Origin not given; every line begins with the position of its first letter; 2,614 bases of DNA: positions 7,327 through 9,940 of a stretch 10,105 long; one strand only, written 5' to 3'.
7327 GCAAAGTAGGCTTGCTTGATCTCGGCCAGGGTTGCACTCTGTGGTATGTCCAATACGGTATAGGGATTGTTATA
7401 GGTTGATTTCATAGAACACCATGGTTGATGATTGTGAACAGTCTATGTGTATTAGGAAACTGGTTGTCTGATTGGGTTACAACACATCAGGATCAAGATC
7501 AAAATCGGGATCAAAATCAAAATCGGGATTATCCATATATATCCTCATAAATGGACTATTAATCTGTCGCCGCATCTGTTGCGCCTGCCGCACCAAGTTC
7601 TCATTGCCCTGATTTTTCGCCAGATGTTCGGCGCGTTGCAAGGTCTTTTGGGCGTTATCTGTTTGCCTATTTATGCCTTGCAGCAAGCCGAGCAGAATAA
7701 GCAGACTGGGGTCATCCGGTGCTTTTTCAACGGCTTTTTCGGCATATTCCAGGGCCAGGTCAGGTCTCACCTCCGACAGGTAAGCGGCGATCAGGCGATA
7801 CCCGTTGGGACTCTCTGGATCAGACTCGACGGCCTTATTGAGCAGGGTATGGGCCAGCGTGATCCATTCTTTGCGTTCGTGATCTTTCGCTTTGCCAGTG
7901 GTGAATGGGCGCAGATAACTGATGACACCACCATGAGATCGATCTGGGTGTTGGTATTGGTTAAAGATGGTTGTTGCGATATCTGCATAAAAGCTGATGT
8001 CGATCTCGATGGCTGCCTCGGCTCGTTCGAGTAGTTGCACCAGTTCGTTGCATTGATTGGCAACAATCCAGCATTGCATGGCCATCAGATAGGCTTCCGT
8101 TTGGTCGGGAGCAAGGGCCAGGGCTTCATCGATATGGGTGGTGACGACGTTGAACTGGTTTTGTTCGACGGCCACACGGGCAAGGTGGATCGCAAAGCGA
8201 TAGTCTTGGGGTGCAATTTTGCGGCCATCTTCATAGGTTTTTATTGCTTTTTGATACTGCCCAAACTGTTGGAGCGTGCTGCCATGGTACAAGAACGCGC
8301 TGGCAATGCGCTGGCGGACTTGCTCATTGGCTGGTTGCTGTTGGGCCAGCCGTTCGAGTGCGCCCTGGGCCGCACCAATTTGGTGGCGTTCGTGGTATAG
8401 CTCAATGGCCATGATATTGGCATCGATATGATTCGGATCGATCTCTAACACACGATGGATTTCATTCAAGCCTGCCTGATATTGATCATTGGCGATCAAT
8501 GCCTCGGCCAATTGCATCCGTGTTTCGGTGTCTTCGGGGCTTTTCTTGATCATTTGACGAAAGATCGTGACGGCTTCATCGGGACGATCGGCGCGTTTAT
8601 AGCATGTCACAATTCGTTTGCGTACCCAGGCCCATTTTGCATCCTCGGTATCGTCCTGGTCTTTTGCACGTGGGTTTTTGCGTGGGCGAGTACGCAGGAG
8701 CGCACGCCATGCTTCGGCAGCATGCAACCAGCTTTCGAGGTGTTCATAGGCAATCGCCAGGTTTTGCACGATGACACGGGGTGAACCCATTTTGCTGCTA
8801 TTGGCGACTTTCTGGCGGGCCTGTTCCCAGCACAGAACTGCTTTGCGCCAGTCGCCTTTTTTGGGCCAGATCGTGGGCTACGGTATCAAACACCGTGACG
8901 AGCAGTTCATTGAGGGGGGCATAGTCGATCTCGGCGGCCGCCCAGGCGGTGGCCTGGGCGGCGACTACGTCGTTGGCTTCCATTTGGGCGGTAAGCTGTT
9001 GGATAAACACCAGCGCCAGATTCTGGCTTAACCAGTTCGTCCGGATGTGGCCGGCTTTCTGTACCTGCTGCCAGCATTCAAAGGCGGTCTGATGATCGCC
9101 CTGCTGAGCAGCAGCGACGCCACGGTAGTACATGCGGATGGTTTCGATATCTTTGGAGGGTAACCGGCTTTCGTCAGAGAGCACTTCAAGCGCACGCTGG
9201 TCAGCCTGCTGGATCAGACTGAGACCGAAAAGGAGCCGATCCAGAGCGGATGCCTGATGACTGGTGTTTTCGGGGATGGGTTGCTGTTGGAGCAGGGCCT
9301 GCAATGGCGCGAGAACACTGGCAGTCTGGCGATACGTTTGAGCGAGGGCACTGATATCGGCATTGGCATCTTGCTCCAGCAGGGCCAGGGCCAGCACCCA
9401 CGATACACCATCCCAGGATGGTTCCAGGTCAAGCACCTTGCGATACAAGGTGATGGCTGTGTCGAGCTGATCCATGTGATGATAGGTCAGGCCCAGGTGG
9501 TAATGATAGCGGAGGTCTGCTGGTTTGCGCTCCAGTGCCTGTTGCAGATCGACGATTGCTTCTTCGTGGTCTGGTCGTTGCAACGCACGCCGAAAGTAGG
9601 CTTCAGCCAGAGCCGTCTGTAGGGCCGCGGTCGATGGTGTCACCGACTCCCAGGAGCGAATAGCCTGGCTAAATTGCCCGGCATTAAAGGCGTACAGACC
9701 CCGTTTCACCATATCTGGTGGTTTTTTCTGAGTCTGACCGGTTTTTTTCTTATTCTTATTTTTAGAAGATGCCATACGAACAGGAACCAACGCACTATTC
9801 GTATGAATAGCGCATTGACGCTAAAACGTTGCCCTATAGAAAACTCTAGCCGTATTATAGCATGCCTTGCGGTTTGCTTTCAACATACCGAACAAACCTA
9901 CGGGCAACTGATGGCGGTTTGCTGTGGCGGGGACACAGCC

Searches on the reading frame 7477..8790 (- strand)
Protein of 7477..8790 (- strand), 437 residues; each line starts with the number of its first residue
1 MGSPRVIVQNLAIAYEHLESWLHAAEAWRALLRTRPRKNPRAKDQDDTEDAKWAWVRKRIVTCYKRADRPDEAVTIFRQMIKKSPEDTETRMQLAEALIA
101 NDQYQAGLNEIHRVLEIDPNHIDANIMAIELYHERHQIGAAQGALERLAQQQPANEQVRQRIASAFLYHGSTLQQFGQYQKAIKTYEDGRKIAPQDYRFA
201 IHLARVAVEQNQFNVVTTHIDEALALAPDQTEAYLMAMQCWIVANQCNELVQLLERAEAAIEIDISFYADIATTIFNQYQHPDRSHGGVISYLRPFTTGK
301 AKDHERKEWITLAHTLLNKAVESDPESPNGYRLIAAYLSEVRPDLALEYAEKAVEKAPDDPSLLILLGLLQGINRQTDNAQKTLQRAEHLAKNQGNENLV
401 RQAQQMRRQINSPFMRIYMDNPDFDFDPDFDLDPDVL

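Call 8: search_protein_families(library=pfam, proteins=[window:7477-8790:-], max_evalue=0.01)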
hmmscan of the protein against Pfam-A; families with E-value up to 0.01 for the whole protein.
window:7477-8790:- (437 aa): 24 families
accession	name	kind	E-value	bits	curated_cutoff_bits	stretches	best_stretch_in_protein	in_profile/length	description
PF13428.12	TPR_14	-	1.3e-23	81.5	23.5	2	57-97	4-44/44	Tetratricopeptide repeat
PF14559.12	TPR_19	-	1.9e-23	83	25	3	67-108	4-45/68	Tetratricopeptide repeat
PF07719.23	TPR_2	-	1.8e-13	49.9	27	0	92-121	5-34/34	Tetratricopeptide repeat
PF13431.12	TPR_17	-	1.2e-11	44.3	24.4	1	350-381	2-33/34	Tetratricopeptide repeat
PF12895.13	ANAPC3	-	1.1e-10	42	27.2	1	135-222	2-81/82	Anaphase-promoting complex, cyclosome, subunit 3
PF13181.12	TPR_8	-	4.2e-09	36.3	25.7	0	170-195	8-33/34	Tetratricopeptide repeat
PF00515.34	TPR_1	-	4.5e-09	36.2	27.8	0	331-360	5-34/34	Tetratricopeptide repeat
PF23914.1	TPR_CcmH_CycH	-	3.7e-08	33.8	42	1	78-194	40-152/158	Cytochrome c-type biogenesis protein H TPR domain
PF13432.12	TPR_16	-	4.3e-08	33.9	32.7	0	308-361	11-65/65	Tetratricopeptide repeat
PF24575.1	TPR_Slam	-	1.4e-07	32.3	35.2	1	66-106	59-99/104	Surface lipoprotein assembly modifier, N-terminal TPR repeats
PF13174.12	TPR_6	-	2.2e-07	31.5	26.3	0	62-86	8-32/33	Tetratricopeptide repeat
PF25058.1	ARM_TT21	-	3.7e-06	27.4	27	0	36-135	39-141/155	Tetratricopeptide repeat protein 21 ARM repeat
PF13371.12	TPR_9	-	8.9e-06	26.1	35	0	63-127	4-68/73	Tetratricopeptide repeat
PF14561.12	TPR_20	-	1.1e-05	26.1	25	1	73-120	7-54/90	Tetratricopeptide repeat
PF13429.12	TPR_15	-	3e-05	24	26.2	0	160-269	110-218/280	Tetratricopeptide repeat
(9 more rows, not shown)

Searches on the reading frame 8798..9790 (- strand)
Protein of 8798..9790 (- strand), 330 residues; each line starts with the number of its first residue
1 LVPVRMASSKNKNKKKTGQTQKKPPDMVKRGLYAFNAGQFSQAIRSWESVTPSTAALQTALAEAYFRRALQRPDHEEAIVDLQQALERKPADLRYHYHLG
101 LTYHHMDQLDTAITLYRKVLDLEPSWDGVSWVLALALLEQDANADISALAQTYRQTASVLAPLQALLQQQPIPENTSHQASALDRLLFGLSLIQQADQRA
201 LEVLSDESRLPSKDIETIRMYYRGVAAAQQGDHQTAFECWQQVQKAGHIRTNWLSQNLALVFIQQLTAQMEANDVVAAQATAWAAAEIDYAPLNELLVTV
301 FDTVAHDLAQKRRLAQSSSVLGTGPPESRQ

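Call 8: search_protein_families(library=pfam, proteins=[window:8798-9790:-], max_evalue=0.01)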
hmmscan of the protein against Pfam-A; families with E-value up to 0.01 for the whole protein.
window:8798-9790:- (330 aa): 17 families
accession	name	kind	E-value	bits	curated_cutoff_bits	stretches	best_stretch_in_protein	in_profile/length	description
PF00515.34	TPR_1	-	1.4e-16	60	27.8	1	95-125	3-33/34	Tetratricopeptide repeat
PF07719.23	TPR_2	-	9.4e-14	50.8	27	1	94-125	2-33/34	Tetratricopeptide repeat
PF13414.12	TPR_11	-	5.6e-13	48.8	26.8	1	74-105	9-40/42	TPR repeat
PF13181.12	TPR_8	-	4.6e-10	39.3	25.7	1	94-124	2-32/34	Tetratricopeptide repeat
PF13174.12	TPR_6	-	1e-08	35.7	26.3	0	97-124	4-31/33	Tetratricopeptide repeat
PF24575.1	TPR_Slam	-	3.4e-07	31.1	35.2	1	97-144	51-98/104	Surface lipoprotein assembly modifier, N-terminal TPR repeats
PF13432.12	TPR_16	-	6.2e-07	30.2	32.7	1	67-124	5-62/65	Tetratricopeptide repeat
PF13424.12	TPR_12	-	1.6e-06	28.6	30.1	0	96-122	6-32/77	Tetratricopeptide repeat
PF23914.1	TPR_CcmH_CycH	-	6.7e-06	26.5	42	1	45-149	3-106/158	Cytochrome c-type biogenesis protein H TPR domain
PF25062.1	ARM_TT21_N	-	2.8e-05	24.4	40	1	31-167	34-172/222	Tetratricopeptide repeat protein 21 N-terminal ARM repeat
PF13431.12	TPR_17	-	4e-05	24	24.4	1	83-113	3-33/34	Tetratricopeptide repeat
PF14559.12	TPR_19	-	0.00067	20.4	25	1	70-124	2-56/68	Tetratricopeptide repeat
PF13428.12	TPR_14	-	0.0012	19.8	23.5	0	96-129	4-37/44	Tetratricopeptide repeat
PF10345.15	Cohesin_load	-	0.0013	17.6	25.8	1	87-268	392-539/585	Cohesin loading factor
PF13371.12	TPR_9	-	0.0018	18.7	35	0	67-125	3-61/73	Tetratricopeptide repeat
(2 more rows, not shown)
